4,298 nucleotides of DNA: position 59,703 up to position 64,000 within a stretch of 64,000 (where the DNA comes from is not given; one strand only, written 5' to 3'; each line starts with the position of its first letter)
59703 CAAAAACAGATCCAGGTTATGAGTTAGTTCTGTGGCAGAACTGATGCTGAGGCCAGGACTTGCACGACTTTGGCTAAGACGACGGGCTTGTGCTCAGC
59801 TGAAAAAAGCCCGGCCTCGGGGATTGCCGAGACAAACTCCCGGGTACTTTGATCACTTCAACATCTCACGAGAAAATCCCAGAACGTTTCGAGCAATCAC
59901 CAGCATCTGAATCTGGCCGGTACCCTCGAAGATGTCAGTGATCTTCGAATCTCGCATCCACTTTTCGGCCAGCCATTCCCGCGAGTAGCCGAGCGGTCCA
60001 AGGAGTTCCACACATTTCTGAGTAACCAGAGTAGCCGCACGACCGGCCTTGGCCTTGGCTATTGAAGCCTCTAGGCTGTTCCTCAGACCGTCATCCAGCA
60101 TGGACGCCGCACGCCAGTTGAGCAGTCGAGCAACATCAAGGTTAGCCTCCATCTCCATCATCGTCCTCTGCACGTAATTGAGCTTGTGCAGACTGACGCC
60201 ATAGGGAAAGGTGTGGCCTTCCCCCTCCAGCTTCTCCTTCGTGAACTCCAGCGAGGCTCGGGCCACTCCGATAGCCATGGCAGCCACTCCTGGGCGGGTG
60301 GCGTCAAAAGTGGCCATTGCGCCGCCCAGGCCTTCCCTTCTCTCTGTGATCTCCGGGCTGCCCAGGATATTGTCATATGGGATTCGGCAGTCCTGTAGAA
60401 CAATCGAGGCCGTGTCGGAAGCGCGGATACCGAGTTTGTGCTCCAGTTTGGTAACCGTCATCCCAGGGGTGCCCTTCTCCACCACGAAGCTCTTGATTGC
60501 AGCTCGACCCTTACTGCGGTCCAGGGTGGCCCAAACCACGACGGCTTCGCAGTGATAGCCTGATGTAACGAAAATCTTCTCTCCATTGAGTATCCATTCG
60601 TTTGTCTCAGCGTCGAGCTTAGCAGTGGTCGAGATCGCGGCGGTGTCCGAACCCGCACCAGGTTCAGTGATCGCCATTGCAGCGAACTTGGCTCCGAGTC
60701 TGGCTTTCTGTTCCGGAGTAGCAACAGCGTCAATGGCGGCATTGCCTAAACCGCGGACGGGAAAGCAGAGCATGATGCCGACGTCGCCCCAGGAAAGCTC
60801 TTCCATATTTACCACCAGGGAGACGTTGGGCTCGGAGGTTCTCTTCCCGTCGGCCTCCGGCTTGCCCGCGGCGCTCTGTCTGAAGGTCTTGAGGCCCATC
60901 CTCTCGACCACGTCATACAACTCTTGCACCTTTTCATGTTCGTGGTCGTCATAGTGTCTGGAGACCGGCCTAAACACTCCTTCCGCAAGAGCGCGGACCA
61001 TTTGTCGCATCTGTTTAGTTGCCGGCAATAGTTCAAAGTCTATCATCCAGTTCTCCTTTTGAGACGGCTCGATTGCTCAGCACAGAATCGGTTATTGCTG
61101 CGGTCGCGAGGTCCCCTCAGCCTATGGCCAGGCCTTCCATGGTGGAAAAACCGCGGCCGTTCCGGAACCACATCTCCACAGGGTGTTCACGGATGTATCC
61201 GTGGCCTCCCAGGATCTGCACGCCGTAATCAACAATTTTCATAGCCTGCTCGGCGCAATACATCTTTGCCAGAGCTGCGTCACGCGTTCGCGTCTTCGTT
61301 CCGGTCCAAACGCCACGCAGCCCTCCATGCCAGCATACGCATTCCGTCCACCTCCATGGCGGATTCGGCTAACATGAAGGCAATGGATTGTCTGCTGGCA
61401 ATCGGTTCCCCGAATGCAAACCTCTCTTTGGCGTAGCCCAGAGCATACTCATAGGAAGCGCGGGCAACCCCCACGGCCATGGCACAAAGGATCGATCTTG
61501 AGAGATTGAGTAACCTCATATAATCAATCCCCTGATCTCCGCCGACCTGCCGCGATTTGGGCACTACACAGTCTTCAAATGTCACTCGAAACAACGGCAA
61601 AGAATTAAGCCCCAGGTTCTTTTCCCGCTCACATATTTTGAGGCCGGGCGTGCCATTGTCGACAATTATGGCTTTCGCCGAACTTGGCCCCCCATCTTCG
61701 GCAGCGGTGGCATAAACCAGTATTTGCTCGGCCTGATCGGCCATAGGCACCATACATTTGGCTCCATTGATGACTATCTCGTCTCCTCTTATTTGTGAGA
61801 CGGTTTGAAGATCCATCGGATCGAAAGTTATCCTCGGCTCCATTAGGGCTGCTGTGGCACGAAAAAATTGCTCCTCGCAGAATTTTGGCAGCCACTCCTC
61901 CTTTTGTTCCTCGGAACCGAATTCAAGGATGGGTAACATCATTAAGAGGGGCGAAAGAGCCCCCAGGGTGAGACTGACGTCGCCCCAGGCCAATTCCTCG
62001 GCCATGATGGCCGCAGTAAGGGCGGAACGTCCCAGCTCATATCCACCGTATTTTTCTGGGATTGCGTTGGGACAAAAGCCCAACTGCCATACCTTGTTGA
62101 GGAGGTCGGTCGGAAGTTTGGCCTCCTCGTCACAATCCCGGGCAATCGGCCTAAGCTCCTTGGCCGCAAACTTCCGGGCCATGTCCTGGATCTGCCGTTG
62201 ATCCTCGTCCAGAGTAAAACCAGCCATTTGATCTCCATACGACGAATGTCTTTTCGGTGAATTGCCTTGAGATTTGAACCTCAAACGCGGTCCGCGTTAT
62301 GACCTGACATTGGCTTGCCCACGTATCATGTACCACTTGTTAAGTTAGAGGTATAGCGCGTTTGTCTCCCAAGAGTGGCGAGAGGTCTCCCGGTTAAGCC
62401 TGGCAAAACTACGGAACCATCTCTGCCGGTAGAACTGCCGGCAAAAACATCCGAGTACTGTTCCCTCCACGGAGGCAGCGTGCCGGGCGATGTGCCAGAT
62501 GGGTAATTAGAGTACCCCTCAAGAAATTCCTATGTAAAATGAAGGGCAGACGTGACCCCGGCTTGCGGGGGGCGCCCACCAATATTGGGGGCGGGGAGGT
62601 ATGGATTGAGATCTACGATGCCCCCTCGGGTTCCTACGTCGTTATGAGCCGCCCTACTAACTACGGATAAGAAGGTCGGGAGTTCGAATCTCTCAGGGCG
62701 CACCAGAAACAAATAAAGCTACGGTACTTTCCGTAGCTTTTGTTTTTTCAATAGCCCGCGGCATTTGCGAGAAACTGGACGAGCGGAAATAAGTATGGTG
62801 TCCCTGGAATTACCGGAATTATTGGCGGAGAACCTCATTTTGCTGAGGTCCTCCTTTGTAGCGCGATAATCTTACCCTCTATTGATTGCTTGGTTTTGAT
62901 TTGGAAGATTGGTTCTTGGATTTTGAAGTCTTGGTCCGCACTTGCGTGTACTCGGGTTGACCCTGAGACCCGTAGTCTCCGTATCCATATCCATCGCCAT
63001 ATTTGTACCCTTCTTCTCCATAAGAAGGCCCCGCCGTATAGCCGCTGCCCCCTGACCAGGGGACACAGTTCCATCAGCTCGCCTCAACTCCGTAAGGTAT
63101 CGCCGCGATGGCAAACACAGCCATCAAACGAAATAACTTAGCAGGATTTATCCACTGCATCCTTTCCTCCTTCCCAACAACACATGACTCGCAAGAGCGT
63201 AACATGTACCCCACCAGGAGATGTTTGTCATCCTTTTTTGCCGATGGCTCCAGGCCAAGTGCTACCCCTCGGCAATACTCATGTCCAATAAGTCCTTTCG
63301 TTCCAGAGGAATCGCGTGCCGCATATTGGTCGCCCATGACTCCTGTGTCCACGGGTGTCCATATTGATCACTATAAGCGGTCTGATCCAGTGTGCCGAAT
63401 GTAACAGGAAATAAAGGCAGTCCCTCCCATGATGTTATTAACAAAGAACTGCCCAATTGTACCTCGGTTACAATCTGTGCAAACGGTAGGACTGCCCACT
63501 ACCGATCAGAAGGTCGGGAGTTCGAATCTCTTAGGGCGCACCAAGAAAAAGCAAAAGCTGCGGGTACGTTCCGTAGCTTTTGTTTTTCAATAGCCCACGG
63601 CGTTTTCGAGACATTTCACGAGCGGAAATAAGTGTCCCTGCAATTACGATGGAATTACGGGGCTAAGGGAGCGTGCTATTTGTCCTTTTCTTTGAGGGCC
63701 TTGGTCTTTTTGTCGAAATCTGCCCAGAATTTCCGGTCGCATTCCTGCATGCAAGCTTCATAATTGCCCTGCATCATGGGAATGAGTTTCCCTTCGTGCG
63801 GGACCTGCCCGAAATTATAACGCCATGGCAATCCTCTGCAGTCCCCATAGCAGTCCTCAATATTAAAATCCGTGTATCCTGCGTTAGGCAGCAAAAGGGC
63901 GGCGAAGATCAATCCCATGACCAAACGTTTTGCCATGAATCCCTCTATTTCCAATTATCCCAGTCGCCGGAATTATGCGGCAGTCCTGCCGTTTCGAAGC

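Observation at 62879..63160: Candidate novel small secreted selenoprotein: signal peptide, U-W-N-C, then a Gly/Tyr-rich tail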

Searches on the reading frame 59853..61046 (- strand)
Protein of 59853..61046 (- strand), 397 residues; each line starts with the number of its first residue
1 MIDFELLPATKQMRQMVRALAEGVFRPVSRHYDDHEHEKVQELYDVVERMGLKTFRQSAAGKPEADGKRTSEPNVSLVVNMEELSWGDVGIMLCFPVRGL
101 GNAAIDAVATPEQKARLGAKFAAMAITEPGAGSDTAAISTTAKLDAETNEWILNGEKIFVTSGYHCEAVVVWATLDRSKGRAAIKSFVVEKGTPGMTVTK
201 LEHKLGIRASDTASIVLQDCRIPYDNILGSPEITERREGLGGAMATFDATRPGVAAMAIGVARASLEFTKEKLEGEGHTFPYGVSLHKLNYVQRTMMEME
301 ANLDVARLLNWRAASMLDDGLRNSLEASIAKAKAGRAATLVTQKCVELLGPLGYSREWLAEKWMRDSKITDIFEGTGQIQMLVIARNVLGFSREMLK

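Call 22: search_protein_families(library=pfam, max_evalue=0.1, proteins=[window:59853-61046:-])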
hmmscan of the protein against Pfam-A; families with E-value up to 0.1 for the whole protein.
window:59853-61046:- (397 aa): 4 families
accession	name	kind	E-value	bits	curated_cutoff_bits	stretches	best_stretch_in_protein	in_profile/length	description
PF00441.29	Acyl-CoA_dh_1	-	3.1e-36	125.2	22.4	1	238-389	2-150/150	Acyl-CoA dehydrogenase, C-terminal domain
PF02770.24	Acyl-CoA_dh_M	-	2.8e-25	88.8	33.3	1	123-220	1-97/97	Acyl-CoA dehydrogenase, middle domain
PF02771.21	Acyl-CoA_dh_N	-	9.7e-08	32.8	22.9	1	10-123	4-111/113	Acyl-CoA dehydrogenase, N-terminal domain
PF08028.16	Acyl-CoA_dh_2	-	1.9e-06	28.7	22.7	1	254-375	3-131/134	Acyl-CoA dehydrogenase, C-terminal domain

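Call 78: find_encoding_contigs(protein=window:59853-61046:-, flank=4000, max_places=4)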
Protein window:59853-61046:- (397 aa): no gene with exactly this product is on record in the collection.

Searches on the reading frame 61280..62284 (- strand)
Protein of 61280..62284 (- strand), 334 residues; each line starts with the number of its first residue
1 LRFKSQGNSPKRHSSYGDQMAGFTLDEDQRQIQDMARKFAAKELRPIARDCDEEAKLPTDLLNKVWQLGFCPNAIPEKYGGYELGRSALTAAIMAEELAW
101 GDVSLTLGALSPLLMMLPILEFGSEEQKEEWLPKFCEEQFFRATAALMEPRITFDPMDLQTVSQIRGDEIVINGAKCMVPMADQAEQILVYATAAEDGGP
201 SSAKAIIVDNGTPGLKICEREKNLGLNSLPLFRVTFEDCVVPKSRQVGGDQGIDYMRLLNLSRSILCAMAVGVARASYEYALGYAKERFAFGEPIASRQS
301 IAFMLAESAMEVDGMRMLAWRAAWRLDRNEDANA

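Call 22: search_protein_families(library=pfam, max_evalue=0.1, proteins=[window:61280-62284:-])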
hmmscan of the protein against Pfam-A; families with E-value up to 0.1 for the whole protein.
window:61280-62284:- (334 aa): 5 families
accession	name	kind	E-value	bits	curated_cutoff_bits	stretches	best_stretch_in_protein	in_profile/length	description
PF02771.21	Acyl-CoA_dh_N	-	7e-31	107.4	22.9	1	27-137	2-111/113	Acyl-CoA dehydrogenase, N-terminal domain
PF00441.29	Acyl-CoA_dh_1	-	4.8e-17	62.9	22.4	1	256-331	8-83/150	Acyl-CoA dehydrogenase, C-terminal domain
PF02770.24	Acyl-CoA_dh_M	-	3.6e-13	50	33.3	1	146-239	3-97/97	Acyl-CoA dehydrogenase, middle domain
PF08028.16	Acyl-CoA_dh_2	-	2.1e-07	31.7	22.7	1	265-325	2-64/134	Acyl-CoA dehydrogenase, C-terminal domain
PF11794.13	HpaB_N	-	0.00042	20.4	35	1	162-222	170-232/270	4-hydroxyphenylacetate 3-hydroxylase N terminal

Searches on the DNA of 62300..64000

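Call 56: search_rna_families(source=window, start=62300, end=64000, threshold=evalue, max_evalue=10, show_alignments=3)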
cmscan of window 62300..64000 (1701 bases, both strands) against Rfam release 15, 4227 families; matches with E-value up to 10: 11.
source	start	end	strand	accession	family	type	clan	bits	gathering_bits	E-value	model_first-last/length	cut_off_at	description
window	62693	62748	+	RF02432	SpF25_sRNA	Gene; sRNA;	-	22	48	1.1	1-102/102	no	Streptococcus sRNA SpF25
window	62705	62768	-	RF02432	SpF25_sRNA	Gene; sRNA;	-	21.2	48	1.7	1-102/102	no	Streptococcus sRNA SpF25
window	63548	63610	-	RF02495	ohsC_RNA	Gene; antitoxin;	-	20.3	50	4.6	1-77/77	no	Oppression of Hydrophobic ORF by sRNA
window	63547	63616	-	RF02432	SpF25_sRNA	Gene; sRNA;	-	19.5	48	3.9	1-102/102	no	Streptococcus sRNA SpF25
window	62804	62848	+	RF00571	SNORD65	Gene; snRNA; snoRNA; CD-box;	CL00057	19.4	41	0.38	25-73/73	no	Small nucleolar RNA SNORD65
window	62733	62859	+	RF00077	SraB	Gene; sRNA;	-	17.4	130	1.6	1-169/169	no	SraB RNA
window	62650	62703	-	RF04354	Plastid-ycf2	Cis-reg;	-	17.4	65.7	2.7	1-75/75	no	Plastid-ycf2 5UTR RNA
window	63713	63760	-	RF03485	mir-4000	Gene; miRNA;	-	17.4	58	3.4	1-54/54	no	mir-4000 microRNA precursor family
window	62706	62744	-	RF03790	MIR8008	Gene; miRNA;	-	15.8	66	9.5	1-55/55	no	MIR8008 microRNA precursor family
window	63547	63587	+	RF03573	mir-1954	Gene; miRNA;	-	15.7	99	6.6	1-82/82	no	mir-1954 microRNA precursor family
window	62654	62669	+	RF03010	mcrA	Gene; sRNA;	-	12.6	57.6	3.7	1-51/51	no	mcrA RNA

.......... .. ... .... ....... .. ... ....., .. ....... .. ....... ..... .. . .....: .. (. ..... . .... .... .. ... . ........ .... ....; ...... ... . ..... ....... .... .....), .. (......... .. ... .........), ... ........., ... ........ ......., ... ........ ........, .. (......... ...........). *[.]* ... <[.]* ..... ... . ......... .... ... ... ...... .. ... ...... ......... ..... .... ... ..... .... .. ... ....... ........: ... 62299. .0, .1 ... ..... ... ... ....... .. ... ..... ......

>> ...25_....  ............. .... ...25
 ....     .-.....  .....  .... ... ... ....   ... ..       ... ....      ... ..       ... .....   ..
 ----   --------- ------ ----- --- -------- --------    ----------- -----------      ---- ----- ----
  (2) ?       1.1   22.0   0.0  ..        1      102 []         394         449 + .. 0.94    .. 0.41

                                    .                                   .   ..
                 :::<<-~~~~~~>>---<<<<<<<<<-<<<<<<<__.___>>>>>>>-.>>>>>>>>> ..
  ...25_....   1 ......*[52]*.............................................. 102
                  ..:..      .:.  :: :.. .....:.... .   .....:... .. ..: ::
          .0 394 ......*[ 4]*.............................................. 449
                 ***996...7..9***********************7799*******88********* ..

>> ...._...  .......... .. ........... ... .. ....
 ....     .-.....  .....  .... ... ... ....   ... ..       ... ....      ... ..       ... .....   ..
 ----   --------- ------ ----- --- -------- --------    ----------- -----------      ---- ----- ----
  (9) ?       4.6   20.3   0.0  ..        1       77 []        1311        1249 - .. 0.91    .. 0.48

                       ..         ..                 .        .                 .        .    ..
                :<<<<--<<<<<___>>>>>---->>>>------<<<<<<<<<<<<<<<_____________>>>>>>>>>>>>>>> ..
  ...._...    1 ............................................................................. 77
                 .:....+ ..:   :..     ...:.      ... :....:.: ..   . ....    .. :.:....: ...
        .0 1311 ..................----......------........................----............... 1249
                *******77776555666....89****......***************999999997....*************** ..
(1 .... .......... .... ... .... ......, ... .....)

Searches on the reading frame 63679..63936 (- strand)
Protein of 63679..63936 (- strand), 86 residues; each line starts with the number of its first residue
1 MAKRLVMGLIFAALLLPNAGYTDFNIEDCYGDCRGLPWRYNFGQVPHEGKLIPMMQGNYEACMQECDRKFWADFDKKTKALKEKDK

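Call 22: search_protein_families(library=pfam, max_evalue=0.1, proteins=[window:63679-63936:-])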
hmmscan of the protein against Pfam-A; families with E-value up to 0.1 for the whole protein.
seq(86 aa): 0 families

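Call 23: search_protein_families(library=ncbifam, max_evalue=0.1, proteins=[window:63679-63936:-])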
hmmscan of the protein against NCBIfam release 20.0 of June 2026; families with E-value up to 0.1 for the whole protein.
seq(86 aa): 0 families
